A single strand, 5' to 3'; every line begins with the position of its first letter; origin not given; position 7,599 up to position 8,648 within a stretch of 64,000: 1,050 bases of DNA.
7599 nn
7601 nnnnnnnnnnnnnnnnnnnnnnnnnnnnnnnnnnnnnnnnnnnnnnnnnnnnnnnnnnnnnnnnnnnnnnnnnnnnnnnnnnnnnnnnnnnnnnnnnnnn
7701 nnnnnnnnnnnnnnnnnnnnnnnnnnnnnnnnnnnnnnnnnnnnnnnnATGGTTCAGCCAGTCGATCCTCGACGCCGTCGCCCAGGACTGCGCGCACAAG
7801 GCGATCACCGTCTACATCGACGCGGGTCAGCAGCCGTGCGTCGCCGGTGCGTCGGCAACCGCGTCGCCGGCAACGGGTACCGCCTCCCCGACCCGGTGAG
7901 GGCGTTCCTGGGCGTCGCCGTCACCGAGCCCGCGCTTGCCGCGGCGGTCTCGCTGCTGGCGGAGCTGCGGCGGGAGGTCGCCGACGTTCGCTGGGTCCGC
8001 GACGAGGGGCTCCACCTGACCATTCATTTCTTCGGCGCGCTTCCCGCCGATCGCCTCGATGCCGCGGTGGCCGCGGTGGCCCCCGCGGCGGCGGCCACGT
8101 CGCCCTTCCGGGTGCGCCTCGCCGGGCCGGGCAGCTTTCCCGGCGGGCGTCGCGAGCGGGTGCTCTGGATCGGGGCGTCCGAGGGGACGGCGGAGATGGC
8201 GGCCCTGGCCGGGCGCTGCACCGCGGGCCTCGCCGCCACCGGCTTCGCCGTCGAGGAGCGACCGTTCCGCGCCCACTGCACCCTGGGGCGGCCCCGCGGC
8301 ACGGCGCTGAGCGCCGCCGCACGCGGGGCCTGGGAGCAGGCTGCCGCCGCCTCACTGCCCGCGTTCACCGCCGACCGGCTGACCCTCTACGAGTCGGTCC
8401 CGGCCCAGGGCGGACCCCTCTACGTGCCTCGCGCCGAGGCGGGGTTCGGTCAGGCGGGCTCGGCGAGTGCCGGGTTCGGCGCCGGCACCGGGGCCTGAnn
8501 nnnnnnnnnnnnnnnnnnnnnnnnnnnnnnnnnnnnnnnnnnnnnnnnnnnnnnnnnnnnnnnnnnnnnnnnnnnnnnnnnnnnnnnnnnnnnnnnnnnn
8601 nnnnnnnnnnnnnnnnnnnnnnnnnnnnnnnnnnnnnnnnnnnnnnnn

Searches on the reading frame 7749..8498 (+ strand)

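Call 65: search_protein_families(library=pfam, proteins=[window:7749-8498:+], max_evalue=0.001)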
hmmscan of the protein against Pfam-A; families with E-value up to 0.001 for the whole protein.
window:7749-8498:+ (249 aa): 2 families
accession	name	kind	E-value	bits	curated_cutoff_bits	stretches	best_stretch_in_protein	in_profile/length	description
PF02834.22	LigT_PEase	-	2.6e-21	76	23.3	2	66-140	11-87/87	LigT like Phosphoesterase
PF13563.12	2_5_RNA_ligase2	-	4.2e-18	66.3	27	1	65-215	7-147/152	2'-5' RNA ligase superfamily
